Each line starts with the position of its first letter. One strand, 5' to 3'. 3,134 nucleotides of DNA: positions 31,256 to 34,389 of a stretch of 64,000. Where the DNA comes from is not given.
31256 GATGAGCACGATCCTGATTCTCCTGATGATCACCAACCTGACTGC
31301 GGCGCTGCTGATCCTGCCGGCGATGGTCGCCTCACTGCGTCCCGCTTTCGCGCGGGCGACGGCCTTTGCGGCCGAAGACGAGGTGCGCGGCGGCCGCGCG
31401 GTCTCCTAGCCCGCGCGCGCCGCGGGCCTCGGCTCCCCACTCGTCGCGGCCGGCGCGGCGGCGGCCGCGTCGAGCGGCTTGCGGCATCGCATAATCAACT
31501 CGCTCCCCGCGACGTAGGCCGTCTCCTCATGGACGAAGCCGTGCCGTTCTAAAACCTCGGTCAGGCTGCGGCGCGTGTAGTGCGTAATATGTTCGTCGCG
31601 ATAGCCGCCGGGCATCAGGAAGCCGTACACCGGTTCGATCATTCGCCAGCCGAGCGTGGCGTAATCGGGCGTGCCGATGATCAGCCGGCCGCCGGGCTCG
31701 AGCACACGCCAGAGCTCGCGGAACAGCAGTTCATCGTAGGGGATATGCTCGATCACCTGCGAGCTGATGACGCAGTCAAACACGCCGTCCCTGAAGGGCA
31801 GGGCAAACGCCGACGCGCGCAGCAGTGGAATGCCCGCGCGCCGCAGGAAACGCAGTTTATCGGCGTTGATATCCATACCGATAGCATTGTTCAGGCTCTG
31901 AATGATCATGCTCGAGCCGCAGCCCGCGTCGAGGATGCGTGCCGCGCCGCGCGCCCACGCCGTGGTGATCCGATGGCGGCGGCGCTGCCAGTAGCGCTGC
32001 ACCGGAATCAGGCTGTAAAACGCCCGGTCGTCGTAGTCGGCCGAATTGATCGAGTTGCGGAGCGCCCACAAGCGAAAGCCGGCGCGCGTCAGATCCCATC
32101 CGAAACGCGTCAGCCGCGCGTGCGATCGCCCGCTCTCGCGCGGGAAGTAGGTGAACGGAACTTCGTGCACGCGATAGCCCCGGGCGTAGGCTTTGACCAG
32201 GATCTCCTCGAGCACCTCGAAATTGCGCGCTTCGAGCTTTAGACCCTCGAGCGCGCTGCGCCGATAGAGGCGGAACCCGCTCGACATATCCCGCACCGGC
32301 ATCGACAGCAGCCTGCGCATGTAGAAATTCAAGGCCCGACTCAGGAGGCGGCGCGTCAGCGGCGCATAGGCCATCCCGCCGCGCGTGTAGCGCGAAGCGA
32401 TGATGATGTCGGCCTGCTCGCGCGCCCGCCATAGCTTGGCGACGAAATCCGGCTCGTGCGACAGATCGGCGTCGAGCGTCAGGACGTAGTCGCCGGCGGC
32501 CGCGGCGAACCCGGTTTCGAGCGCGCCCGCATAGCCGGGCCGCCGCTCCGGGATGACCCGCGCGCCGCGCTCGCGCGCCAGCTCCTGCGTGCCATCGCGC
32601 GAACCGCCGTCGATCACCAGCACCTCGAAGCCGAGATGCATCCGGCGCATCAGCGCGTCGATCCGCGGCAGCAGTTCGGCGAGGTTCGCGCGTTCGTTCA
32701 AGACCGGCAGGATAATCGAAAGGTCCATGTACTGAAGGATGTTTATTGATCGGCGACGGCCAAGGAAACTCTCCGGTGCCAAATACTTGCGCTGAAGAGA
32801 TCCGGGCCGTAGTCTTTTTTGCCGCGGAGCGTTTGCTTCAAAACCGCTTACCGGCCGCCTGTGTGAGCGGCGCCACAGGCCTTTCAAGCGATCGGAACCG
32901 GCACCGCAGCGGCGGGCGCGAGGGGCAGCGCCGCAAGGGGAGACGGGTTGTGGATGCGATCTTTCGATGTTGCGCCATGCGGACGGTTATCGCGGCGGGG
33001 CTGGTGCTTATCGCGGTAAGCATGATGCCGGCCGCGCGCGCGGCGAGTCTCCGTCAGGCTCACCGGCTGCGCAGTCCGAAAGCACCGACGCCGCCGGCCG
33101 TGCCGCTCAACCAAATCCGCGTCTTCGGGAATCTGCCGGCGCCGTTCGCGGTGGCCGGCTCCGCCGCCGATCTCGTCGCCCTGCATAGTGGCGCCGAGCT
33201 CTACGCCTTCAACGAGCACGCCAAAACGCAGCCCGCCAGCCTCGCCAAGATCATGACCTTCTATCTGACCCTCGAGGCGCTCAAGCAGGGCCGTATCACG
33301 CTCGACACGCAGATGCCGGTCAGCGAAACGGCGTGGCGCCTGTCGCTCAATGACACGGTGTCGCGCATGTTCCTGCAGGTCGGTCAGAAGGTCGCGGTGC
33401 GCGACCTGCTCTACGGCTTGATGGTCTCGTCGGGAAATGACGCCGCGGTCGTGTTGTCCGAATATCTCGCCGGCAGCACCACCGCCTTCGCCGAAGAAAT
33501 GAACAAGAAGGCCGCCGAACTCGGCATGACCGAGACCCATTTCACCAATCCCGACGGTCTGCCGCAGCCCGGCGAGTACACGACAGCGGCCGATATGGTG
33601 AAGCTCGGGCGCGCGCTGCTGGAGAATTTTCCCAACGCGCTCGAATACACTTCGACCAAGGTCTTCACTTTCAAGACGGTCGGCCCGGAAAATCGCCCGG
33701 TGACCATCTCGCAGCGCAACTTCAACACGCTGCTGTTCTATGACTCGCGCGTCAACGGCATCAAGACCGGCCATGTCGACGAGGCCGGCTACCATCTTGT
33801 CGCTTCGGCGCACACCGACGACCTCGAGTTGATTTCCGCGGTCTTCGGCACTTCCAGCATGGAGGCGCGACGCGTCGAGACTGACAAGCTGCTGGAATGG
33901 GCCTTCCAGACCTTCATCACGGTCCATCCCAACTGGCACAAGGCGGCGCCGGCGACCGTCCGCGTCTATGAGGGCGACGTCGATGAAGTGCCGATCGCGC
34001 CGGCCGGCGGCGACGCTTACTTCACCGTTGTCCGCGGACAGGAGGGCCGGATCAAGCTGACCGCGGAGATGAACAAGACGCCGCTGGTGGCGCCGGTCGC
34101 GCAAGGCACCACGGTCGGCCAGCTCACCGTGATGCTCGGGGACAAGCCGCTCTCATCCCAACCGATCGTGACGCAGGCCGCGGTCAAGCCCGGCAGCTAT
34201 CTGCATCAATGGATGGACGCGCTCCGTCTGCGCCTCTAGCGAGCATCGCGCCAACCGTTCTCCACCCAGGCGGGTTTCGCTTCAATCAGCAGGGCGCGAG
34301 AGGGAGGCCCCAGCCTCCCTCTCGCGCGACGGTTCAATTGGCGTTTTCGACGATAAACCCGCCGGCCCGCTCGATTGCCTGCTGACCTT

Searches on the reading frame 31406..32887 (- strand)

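Call 19: search_protein_families(library=pfam, proteins=[window:31406-32887:-], max_evalue=0.00001)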
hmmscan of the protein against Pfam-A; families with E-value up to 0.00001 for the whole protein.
window:31406-32887:- (493 aa): 7 families
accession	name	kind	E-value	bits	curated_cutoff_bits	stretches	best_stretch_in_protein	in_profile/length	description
PF00535.33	Glycos_transf_2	-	3.1e-29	102.5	23.3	1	57-214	1-165/168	Glycosyl transferase family 2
PF08241.18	Methyltransf_11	-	7.8e-18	65.3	21.2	1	319-404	1-95/95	Methyltransferase domain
PF13489.12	Methyltransf_23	-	3.6e-15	56.5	27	1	297-452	6-160/164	Methyltransferase domain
PF13649.12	Methyltransf_25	-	3.8e-12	47.2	27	1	318-400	1-97/97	Methyltransferase domain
PF13847.12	Methyltransf_31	-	5.5e-11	42.8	27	1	315-408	4-113/145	Methyltransferase domain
PF08242.18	Methyltransf_12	-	7e-08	33.5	30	1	319-402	1-98/98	Methyltransferase domain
PF01209.24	Ubie_methyltran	-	3.1e-07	30.4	20.1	1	296-403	31-150/233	ubiE/COQ5 methyltransferase family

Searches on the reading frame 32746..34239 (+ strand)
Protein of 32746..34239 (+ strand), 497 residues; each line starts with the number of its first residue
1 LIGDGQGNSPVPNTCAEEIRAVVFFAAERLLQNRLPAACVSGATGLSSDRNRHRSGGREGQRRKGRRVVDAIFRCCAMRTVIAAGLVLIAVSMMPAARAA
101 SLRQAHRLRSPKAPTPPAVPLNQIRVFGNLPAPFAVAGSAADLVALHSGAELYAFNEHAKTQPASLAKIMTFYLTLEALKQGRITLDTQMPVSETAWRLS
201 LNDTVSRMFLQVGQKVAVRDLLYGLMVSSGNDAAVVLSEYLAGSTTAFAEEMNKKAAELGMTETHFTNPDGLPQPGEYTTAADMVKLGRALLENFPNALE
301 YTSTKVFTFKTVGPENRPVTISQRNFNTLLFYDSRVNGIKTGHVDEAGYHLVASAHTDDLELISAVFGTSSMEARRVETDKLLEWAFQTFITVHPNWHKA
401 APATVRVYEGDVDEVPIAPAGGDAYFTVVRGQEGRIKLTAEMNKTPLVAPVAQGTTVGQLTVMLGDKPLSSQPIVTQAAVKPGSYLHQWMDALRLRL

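Call 19: search_protein_families(library=pfam, proteins=[window:32746-34239:+], max_evalue=0.00001)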
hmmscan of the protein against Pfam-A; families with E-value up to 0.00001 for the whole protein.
window:32746-34239:+ (497 aa): 3 families
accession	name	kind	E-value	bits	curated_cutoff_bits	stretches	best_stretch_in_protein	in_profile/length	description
PF00768.25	Peptidase_S11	-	9e-67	225.4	27.6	1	135-370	9-238/239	D-alanyl-D-alanine carboxypeptidase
PF13354.11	Beta-lactamase2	-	6.2e-16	58.8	22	1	147-293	8-148/214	Beta-lactamase enzyme family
PF07943.18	PBP5_C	-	7.5e-13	48.9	21.2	1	401-481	12-90/91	Penicillin-binding protein 5, C-terminal domain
